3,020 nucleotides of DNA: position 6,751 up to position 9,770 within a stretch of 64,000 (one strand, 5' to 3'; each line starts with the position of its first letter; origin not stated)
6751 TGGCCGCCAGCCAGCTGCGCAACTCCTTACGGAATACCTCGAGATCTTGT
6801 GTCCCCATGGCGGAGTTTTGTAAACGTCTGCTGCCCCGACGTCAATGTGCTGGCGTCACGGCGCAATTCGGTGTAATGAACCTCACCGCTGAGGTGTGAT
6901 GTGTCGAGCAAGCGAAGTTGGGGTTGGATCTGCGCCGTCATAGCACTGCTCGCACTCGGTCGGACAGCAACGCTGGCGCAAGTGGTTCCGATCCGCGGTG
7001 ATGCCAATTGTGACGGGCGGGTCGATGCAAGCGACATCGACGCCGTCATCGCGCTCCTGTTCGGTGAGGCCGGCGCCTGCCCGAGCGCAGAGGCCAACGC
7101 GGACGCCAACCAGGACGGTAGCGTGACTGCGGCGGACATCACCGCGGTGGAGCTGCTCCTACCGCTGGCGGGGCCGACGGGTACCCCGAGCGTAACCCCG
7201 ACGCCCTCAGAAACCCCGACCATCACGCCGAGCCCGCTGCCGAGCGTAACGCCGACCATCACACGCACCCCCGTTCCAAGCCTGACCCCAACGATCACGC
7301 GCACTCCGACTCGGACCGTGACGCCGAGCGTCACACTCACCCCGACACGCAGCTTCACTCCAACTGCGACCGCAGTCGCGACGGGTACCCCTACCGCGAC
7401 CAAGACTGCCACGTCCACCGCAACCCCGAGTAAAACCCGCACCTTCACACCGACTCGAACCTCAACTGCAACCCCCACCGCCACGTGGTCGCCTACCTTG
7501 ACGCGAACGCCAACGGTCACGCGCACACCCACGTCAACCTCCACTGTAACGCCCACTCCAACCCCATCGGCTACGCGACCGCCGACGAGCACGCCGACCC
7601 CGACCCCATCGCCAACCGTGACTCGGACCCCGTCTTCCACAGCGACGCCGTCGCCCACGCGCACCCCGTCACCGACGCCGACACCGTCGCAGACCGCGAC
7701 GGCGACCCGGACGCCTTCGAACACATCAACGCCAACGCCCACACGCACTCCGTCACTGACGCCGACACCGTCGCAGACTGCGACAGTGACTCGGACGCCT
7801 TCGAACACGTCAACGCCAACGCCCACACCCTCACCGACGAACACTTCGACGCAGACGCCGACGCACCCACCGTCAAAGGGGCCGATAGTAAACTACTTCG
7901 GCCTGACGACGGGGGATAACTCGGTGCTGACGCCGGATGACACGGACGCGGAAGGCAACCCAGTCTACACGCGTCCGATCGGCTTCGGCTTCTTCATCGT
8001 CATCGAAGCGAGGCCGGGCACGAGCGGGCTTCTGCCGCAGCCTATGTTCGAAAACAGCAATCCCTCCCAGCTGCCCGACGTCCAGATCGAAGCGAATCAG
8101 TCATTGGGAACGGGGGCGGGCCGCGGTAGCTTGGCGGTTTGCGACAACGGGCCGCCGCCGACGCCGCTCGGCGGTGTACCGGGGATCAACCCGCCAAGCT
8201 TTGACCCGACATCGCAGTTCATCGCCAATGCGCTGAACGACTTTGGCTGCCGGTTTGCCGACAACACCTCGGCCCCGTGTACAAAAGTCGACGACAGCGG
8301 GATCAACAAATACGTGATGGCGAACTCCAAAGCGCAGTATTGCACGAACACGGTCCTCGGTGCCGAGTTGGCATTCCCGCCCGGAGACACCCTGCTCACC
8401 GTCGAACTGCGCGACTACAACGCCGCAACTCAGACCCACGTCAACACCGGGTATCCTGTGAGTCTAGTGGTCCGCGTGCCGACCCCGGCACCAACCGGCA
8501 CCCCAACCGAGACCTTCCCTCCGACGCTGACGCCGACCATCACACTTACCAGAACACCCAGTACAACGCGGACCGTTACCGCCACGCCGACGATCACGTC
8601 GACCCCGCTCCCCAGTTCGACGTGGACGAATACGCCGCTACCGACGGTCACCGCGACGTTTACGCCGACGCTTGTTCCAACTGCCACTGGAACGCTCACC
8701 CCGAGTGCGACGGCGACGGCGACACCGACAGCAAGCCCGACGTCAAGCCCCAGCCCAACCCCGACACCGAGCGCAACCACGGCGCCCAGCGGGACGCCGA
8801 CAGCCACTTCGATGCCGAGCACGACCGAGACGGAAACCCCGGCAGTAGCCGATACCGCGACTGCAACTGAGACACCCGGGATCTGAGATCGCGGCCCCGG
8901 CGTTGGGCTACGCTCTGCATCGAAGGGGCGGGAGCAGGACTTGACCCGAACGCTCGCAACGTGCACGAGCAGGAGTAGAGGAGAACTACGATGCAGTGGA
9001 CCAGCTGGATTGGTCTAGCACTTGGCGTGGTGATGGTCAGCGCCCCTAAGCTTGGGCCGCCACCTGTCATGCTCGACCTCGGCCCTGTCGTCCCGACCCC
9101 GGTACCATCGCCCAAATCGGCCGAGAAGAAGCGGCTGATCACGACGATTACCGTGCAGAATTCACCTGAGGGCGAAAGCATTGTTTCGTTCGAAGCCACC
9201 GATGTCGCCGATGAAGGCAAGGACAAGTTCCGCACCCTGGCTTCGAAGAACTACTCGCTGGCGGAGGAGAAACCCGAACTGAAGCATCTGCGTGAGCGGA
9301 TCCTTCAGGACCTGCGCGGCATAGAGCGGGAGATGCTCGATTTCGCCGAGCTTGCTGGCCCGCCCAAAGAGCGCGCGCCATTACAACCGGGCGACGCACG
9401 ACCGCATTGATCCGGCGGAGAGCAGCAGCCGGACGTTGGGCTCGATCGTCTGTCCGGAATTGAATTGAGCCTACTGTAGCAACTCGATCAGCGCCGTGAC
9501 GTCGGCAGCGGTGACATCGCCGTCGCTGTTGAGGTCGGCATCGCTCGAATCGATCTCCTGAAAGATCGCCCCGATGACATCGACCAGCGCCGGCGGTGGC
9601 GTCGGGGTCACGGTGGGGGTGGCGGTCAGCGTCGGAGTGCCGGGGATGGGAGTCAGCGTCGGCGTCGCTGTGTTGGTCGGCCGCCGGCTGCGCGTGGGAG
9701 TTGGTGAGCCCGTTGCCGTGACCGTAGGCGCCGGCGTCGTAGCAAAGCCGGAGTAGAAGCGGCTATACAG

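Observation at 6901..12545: Convergent pair of large secreted dockerin-repeat / Thr-Pro-linker proteins with unrecognised globular domains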

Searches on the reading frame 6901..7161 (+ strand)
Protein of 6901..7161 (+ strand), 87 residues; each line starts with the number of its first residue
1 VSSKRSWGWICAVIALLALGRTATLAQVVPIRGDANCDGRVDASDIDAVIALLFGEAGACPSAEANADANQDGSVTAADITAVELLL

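Call 101: search_protein_families(library=pfam, proteins=[window:6901-7161:+], max_evalue=10)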
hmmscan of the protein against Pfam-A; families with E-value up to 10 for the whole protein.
window:6901-7161:+ (87 aa): 6 families
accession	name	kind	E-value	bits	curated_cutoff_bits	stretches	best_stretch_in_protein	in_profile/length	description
PF00404.24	Dockerin_1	-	7.8e-11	42.4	22.9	1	33-83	2-52/57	Dockerin type I domain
PF13202.12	EF-hand_5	-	0.011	15.6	25.9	1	67-78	8-19/25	EF hand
PF13405.12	EF-hand_6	-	0.044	14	25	1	34-51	10-27/30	EF-hand domain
PF13499.12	EF-hand_7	-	0.059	14.2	30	1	34-76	12-58/67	EF-hand domain pair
PF00036.39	EF-hand_1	-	0.069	13.2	25.4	1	67-79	9-21/29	EF hand domain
PF11668.13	Gp_UL130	-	0.2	12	25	1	4-50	46-91/159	HCMV glycoprotein pUL130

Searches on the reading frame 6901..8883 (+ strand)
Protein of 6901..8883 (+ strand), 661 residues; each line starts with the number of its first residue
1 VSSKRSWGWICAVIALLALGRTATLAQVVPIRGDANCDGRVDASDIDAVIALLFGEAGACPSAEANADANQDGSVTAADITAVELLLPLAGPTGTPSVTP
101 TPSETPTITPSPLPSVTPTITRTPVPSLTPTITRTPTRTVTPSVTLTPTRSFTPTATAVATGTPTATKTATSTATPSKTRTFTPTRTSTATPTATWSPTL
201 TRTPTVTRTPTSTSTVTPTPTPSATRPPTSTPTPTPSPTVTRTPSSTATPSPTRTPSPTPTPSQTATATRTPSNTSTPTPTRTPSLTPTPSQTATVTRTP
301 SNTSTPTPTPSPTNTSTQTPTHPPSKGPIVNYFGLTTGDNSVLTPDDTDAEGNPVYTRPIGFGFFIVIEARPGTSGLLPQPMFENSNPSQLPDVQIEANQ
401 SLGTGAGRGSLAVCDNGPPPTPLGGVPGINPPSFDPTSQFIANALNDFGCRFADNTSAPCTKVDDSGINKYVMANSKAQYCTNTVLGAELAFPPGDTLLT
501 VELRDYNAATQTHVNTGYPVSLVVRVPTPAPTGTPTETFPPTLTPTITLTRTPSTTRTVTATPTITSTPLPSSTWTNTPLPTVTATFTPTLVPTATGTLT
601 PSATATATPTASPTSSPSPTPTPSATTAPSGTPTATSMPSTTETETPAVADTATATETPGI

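Call 3: search_protein_families(library=pfam, proteins=[window:6901-8883:+], max_evalue=1)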
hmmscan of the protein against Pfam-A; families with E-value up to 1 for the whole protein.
window:6901-8883:+ (661 aa): 1 family
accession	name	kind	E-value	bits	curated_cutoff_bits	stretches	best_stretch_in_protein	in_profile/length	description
PF00404.24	Dockerin_1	-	2.3e-09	37.7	22.9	1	33-83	2-52/57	Dockerin type I domain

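Call 4: search_protein_families(library=ncbifam, proteins=[window:6901-8883:+], max_evalue=1)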
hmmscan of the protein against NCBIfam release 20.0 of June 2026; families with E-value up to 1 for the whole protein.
window:6901-8883:+ (661 aa): 1 family
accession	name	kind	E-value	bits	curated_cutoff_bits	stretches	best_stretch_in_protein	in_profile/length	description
NF049990.1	CellobisidaseCelK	equivalog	0.046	11.8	1700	1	31-83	828-878/889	cellulose 1,4-beta-cellobiosidase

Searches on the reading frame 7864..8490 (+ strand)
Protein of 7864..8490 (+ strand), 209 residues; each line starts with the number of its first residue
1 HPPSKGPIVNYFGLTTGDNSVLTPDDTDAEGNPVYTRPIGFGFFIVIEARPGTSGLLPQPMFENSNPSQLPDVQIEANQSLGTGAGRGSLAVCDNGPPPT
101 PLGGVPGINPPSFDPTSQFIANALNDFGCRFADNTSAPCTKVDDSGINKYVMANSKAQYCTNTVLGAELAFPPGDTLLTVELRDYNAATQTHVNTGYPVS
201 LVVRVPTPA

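Call 9: search_solved_structures(query=window:7864-8490:+, max_evalue=10)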
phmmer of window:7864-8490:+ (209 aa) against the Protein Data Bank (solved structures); distinct sequences matched with E-value up to 10: 1.
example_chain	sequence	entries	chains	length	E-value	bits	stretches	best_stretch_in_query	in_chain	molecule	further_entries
4ex6_A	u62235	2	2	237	0.44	13.4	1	66-139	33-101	AlnB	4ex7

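Call 12: find_homologous_proteins(query=window:7864-8490:+, max_evalue=0.001)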
Query window:7864-8490:+ (209 aa): 99 proteins with E <= 0.001 among 285 candidates.
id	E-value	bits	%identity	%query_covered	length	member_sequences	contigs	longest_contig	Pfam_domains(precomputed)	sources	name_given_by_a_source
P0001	1.5e-110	386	86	94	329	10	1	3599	-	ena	-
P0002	1.1e-109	383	86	96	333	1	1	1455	-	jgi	jgi:hypothetical protein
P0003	7.5e-100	351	80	95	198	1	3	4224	-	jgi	jgi:hypothetical protein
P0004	1.2e-95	337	77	96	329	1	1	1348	-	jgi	jgi:hypothetical protein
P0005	1.0e-91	324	78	96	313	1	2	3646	-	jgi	jgi:hypothetical protein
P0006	2.3e-90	320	75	94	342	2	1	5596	-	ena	-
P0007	3.5e-83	297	68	95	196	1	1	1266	-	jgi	jgi:hypothetical protein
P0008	2.5e-77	277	71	89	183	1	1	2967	-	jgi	jgi:hypothetical protein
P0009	4.0e-63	231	64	95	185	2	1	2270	-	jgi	jgi:hypothetical protein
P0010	1.4e-55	206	55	98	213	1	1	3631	-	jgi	jgi:hypothetical protein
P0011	8.0e-54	201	52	98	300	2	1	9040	-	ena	-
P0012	5.5e-53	198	52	98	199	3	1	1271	-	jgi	jgi:hypothetical protein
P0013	2.5e-50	189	52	98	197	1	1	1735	-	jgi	jgi:hypothetical protein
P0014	4.1e-50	188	53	97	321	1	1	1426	-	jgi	-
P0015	1.9e-49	186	78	52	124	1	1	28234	-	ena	-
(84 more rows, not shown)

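Call 28: search_solved_structures(query=A1, max_evalue=10)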
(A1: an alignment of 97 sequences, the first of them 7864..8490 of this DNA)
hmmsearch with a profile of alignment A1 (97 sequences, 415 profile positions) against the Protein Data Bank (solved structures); distinct sequences matched with E-value up to 10: 2.
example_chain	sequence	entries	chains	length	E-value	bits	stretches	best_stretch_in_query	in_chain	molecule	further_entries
6e5f_A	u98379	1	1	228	1.1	11.7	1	73-166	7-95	Lipid binding protein LpqN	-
6e5d_A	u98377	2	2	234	1.1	11.7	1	73-166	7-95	Lipid binding protein LpqN | Probable conserved lipoprotein LpqN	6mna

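Call 35: predict_structure(alignment_id=A1)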
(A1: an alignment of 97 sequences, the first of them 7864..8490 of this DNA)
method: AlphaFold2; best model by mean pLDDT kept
length: 209 residues; sequences in the alignment: 97
mean_pLDDT: 93.3   pTM: 0.90
mean pLDDT of the five models: 93.3, 93.2, 92.9, 92.9, 92.3
residues with pLDDT >= 90: 174; 70-90: 27; 50-70: 8; < 50: 0
segments of 3 or more residues with pLDDT < 50: none
pLDDT, mean of each block of 10 residues (from residue 1): 88 98 98 96 97 94 82 97 92 75 89 96 95 97 97 98 94 98 93 94 92
secondary structure, 60 per line:
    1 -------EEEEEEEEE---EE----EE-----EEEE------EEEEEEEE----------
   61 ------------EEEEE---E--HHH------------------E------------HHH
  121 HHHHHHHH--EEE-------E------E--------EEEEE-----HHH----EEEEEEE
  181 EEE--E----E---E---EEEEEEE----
elements in order: E8-16 E33-36 E43-50 E73-77 H118-128 E131-133 E157-161 E174-183 E199-205

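Call 45: search_protein_families(library=pfam, alignment_id=A1, max_evalue=0.1)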
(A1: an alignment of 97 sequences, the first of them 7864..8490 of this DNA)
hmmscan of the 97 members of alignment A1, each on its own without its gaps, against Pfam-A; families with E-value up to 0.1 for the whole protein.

A. member 1, window:7864-8490:+ (209 aa): 0 families

B. families by the number of members that match (of 97 scanned): 10 families
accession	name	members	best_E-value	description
PF00036.39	EF-hand_1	5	8.5e-05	EF hand domain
PF00404.24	Dockerin_1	5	0.00087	Dockerin type I domain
PF13405.12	EF-hand_6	3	0.0011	EF-hand domain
PF13202.12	EF-hand_5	3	0.0013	EF hand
PF12421.14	Ig_GpJ_C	2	0.083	Tip attachment protein J, C-terminal receptor binding domain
PF19988.4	DUF6424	1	0.025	Family of unknown function (DUF6424)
PF18565.7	Glyco_hydro2_C5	1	0.047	Glycoside hydrolase family 2 C-terminal domain 5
PF24128.1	Phage_zn_bind_4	1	0.053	Phage zinc binding protein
PF13499.12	EF-hand_7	1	0.084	EF-hand domain pair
PF01819.22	Levi_coat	1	0.099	Levivirus coat protein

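Call 98: fold_search(model_id=the predicted structure, library=pdb)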
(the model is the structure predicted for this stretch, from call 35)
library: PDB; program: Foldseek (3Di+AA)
matches with E <= 10: 872; with E <= 0.001: 0
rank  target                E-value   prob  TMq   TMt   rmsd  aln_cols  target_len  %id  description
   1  7nwn                  2.2e-02  0.35  0.29  0.30  12.8       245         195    9  A carbohydrate binding module family 9 (CBM9) from Caldicellulsiruptor kristjanssonii (released 2021-07-07)
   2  6jp7_H                3.7e-02  0.25  0.21  0.19  12.5       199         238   10  Human antibody 32D6 Fab in complex with PEG (released 2020-02-05)
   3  3apm                  3.7e-02  0.16  0.21  0.10  14.2       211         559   12  Crystal structure of the human SNP PAD4 protein (released 2011-01-26)
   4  7rks_H                3.7e-02  0.13  0.18  0.18  12.2       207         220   11  Structure of the SARS-CoV receptor binding domain in complex with the human neutralizing antibody Fab fragment, C118 (released 2021-09-22)
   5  7rkv_D                3.9e-02  0.11  0.16  0.16  13.1       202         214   11  Structure of the SARS-CoV-2 S 6P trimer in complex with neutralizing antibody C118 (State 1) (released 2021-09-22)
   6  7rks_I                4.4e-02  0.20  0.20  0.19  11.3       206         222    8  Structure of the SARS-CoV receptor binding domain in complex with the human neutralizing antibody Fab fragment, C118 (released 2021-09-22)
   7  1i82_A                5.0e-02  0.25  0.29  0.31  12.6       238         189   11  FAMILY 9 CARBOHYDRATE-BINDING MODULE FROM THERMOTOGA MARITIMA XYLANASE 10A WITH CELLOBIOSE (released 2001-06-13)
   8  6nmt_C                5.0e-02  0.21  0.21  0.32  11.7       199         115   10  Non-Blocking Fab 3 anti-SIRP-alpha antibody in complex with SIRP-alpha Variant 1 (released 2019-08-07)
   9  9m3b_B                5.3e-02  0.23  0.23  0.32  12.0       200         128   10  Crystal structure of the DgpB1/C1 protein from P581a substrate free form (released 2026-03-04)
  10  4f8p_B                6.4e-02  0.25  0.26  0.33  11.7       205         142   11  X-ray structure of PsaA from Yersinia pestis, in complex with galactose (released 2013-05-22)
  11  6nms_S                6.7e-02  0.20  0.22  0.33  11.6       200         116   10  Blocking Fab 136 anti-SIRP-alpha antibody in complex with SIRP-alpha Variant 1 (released 2019-08-07)
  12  4hji_A                6.7e-02  0.16  0.22  0.27  12.1       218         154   10  Structure of the CooA pilin subunit from enterotoxigenic Escherichia coli (released 2012-12-19)
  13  7xcz_D                7.6e-02  0.21  0.22  0.21  11.4       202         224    9  Cryo-EM structure of SARS-CoV-2 Delta RBD in complex with BA7054 and BA7125 fab (local refinement) (released 2023-03-01)
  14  2d9c_MODEL_1_A        8.1e-02  0.20  0.23  0.32  10.6       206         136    9  Solution structure of the first ig-like domain of signal-regulatory protein beta-1 (SIRP-beta-1) (released 2006-12-09)
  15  9xrl_b                8.1e-02  0.18  0.25  0.11  11.9       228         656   11  Structure of mouse cytoplasmic lattice (CPL) repeating unit (released 2026-03-18)
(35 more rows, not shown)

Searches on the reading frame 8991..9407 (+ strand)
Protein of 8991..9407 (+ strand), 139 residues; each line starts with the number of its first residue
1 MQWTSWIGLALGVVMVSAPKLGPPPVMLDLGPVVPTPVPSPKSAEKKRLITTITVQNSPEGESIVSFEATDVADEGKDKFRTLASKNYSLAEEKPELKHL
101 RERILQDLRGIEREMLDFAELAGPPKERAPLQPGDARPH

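Call 53: search_protein_families(library=pfam, proteins=[window:8991-9407:+], max_evalue=1)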
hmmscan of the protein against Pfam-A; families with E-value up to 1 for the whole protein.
window:8991-9407:+ (139 aa): 0 families

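Call 103: search_solved_structures(query=A5, max_evalue=10)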
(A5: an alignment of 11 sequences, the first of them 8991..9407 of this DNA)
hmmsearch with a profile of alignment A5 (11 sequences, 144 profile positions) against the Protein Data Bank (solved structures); distinct sequences matched with E-value up to 10: 11.
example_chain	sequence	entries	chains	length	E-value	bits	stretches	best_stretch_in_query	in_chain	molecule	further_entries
8tlp_A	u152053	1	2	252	0.0068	19.6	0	102-134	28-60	D_3_633_8x, no peptide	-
8tm9_A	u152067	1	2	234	0.0072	19.5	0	103-134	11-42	D_3_633_8x peptide bound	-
4n3x_A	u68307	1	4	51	0.11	15.6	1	88-120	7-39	Rab5 GDP/GTP exchange factor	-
7rkc_A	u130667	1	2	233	0.17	15.1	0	47-133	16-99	D_3_633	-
4n3y_A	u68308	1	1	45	0.19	15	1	96-120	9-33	Rab5 GDP/GTP exchange factor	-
5hyt_A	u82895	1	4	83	0.59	13.3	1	44-113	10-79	Precursor to Protein Sir22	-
4n3z_A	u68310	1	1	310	1.1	12.5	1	85-120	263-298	Rab5 GDP/GTP exchange factor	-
7bze_A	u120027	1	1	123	1.1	12.4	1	102-135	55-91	HTH-type transcriptional activator HxlR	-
7bzd_A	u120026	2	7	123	1.1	12.4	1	102-135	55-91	HTH-type transcriptional activator HxlR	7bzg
9kan_A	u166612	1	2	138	1.3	12.2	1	45-100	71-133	Vapd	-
8ct1_A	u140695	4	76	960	1.7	11.8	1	70-111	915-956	Dynamin-like 120 kDa protein, mitochondrial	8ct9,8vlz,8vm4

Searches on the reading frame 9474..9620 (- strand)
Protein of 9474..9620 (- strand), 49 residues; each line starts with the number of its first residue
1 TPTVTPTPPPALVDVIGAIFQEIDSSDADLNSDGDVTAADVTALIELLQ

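Call 101: search_protein_families(library=pfam, proteins=[window:9474-9620:-], max_evalue=10)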
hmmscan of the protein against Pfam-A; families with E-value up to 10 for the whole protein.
window:9474-9620:- (49 aa): 1 family
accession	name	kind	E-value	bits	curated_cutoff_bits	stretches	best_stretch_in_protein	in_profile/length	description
PF00404.24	Dockerin_1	-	0.0002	21.9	22.9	1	21-48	29-56/57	Dockerin type I domain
